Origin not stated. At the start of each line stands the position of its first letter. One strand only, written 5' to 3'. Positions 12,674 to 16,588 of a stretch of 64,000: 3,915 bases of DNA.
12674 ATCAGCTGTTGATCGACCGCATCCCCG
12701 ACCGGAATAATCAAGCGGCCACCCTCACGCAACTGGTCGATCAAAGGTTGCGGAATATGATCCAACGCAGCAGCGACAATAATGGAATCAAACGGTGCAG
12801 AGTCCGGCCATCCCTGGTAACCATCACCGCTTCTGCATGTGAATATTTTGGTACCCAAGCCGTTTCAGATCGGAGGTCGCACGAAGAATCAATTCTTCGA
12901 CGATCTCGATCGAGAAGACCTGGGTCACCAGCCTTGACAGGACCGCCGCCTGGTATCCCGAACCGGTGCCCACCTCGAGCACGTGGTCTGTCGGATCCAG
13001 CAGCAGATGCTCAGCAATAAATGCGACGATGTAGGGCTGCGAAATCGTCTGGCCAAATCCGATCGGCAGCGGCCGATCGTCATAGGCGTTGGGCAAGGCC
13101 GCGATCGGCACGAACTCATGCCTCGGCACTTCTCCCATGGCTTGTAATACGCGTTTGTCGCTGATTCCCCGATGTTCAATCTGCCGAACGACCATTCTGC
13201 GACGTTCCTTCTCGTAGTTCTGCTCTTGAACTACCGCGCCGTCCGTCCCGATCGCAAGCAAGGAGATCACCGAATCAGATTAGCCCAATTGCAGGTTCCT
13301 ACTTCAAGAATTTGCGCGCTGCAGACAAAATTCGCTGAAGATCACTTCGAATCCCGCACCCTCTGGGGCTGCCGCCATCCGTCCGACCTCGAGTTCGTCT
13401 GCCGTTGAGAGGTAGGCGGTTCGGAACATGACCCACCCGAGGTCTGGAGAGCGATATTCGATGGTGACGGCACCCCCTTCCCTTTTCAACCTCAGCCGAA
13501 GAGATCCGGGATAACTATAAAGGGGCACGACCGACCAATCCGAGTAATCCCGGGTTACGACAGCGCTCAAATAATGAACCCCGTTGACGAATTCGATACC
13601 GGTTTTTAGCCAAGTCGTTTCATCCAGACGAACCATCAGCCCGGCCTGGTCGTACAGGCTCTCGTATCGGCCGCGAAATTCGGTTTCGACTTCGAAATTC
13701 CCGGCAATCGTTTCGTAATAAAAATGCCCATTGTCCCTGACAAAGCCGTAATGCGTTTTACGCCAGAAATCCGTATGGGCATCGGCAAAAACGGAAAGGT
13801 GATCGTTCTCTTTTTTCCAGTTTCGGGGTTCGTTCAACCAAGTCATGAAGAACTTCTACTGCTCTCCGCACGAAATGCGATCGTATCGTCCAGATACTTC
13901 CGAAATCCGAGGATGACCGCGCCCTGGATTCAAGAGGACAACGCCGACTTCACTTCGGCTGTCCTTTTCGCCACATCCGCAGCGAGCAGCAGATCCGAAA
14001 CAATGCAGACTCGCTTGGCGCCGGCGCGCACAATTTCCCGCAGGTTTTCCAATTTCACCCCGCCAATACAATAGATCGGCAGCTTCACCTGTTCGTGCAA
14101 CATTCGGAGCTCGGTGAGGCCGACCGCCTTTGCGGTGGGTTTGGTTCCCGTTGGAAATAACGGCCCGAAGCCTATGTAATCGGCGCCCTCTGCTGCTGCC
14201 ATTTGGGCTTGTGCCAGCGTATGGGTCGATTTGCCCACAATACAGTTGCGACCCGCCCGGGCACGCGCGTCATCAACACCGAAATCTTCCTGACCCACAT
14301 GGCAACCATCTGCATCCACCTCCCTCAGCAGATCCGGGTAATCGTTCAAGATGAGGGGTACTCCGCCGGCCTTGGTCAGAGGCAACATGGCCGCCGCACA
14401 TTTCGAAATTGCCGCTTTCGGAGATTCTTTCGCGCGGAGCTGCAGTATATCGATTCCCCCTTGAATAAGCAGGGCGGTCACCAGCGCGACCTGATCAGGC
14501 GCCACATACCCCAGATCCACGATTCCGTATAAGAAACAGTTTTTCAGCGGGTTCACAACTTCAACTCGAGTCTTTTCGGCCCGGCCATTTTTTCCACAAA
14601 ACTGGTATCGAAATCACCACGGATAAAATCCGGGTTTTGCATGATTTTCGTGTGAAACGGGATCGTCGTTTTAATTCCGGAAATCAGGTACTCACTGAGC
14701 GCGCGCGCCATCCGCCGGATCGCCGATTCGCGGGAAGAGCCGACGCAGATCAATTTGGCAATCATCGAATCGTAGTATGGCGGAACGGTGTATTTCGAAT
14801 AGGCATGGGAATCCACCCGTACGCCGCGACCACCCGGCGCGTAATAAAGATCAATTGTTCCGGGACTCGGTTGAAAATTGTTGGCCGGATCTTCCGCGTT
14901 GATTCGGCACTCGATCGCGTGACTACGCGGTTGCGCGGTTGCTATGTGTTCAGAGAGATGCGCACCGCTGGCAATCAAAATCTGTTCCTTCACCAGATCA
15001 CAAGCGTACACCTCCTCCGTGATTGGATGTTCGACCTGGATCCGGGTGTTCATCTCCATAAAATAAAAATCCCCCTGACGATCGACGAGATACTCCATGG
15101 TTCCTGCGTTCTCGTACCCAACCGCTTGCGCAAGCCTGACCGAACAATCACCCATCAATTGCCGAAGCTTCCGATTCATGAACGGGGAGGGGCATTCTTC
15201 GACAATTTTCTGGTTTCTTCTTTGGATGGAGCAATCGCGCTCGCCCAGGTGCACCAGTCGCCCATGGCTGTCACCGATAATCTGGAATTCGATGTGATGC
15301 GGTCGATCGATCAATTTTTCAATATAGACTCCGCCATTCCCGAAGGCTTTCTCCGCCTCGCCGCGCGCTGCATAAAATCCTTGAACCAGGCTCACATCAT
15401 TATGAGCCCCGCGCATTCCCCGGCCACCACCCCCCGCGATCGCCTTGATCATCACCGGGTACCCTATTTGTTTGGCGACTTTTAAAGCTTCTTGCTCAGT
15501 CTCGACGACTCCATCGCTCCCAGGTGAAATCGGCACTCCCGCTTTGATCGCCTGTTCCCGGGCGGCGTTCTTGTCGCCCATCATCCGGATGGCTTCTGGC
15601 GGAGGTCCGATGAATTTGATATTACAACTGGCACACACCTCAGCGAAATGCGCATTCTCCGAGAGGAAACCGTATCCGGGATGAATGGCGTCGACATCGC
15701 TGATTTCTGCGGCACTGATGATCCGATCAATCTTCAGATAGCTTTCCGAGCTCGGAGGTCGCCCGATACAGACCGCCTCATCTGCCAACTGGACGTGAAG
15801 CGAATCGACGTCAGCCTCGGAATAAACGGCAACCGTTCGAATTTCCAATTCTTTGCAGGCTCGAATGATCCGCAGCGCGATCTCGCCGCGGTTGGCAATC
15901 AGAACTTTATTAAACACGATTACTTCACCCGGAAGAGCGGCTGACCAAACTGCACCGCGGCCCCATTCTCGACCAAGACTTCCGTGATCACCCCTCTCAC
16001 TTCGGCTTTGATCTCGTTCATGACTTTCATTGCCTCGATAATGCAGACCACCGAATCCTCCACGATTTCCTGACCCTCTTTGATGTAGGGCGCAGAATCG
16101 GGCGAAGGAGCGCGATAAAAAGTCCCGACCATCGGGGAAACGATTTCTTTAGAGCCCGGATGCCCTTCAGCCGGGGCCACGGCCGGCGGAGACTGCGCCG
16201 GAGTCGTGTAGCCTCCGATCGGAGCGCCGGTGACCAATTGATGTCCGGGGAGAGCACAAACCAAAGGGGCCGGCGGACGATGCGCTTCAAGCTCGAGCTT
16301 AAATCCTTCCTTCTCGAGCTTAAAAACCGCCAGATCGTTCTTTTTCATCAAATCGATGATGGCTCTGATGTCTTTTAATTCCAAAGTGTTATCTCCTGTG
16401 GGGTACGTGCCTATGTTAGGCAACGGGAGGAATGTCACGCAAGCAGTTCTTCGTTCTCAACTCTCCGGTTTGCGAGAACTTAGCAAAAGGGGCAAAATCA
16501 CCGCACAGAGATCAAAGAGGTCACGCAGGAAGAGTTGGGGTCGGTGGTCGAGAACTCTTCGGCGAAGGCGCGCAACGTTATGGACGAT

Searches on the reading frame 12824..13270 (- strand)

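Call 36: search_protein_families(library=pfam, proteins=[window:12824-13270:-], max_evalue=0.1)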
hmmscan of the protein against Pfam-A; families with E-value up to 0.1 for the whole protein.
window:12824-13270:- (148 aa): 9 families
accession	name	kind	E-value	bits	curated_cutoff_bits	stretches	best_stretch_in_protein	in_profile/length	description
PF01135.25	PCMT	-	8.3e-34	117.6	20.3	1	25-145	5-128/210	Protein-L-isoaspartate(D-aspartate) O-methyltransferase (PCMT)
PF13847.12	Methyltransf_31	-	1.3e-05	25.3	27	1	93-147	3-60/145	Methyltransferase domain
PF00398.26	RrnaAD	-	1.4e-05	24.8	24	1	79-143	16-78/263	Ribosomal RNA adenine dimethylase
PF13649.12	Methyltransf_25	-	0.0011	20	27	1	97-145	1-50/97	Methyltransferase domain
PF08241.18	Methyltransf_11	-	0.0041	18.2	21.2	1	98-139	1-42/95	Methyltransferase domain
PF13489.12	Methyltransf_23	-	0.0049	17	27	1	91-131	20-60/164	Methyltransferase domain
PF08704.16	GCD14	-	0.022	14.9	26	1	82-140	29-90/247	tRNA methyltransferase complex GCD14 subunit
PF02390.23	Methyltransf_4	-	0.032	14.1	24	1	96-145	4-55/173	Putative methyltransferase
PF13679.12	Methyltransf_32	-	0.052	14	27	1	92-144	24-83/143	Methyltransferase domain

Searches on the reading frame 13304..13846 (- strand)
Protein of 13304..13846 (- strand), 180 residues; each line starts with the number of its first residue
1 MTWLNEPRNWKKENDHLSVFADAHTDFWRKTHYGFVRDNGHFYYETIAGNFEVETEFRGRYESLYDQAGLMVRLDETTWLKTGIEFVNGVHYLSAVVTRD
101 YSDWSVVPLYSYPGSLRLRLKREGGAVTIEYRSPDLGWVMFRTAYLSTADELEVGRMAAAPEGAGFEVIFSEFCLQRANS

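Call 36: search_protein_families(library=pfam, proteins=[window:13304-13846:-], max_evalue=0.1)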
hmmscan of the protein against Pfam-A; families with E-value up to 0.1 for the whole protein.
window:13304-13846:- (180 aa): 3 families
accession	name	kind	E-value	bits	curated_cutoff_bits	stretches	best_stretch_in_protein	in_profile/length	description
PF07081.18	DUF1349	-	7.3e-64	215.2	32.4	1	3-176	1-177/179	Protein of unknown function (DUF1349)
PF06439.18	3keto-disac_hyd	-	0.067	13.7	26.8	1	32-86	35-88/187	3-keto-disaccharide hydrolase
PF17851.8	GH43_C2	-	0.096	12.8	22.7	0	50-133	59-148/203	Beta xylosidase C-terminal Concanavalin A-like domain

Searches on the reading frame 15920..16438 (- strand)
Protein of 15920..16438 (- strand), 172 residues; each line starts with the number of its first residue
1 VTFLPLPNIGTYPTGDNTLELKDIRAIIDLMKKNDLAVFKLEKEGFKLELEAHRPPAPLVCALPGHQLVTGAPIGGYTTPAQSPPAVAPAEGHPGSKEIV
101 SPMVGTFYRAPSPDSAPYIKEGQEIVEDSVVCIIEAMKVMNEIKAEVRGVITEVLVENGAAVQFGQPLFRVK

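Call 36: search_protein_families(library=pfam, proteins=[window:15920-16438:-], max_evalue=0.1)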
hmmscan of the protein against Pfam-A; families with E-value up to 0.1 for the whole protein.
window:15920-16438:- (172 aa): 5 families
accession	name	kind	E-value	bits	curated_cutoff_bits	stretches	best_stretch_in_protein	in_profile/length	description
PF00364.28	Biotin_lipoyl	-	5e-22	78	22.1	1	97-170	1-72/73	Biotin-requiring enzyme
PF13533.13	Biotin_lipoyl_2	-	0.00019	21.6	29.8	1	143-171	3-31/32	Biotin-lipoyl like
PF16576.10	HlyD_D23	-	0.025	14.3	30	1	142-171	110-139/214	Barrel-sandwich domain of CusB or HlyD membrane-fusion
PF13437.12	HlyD_3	-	0.029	15.6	22.2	1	143-171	2-30/106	HlyD family secretion protein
PF01597.25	GCV_H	-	0.049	14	22.2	1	120-154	40-74/122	Glycine cleavage H-protein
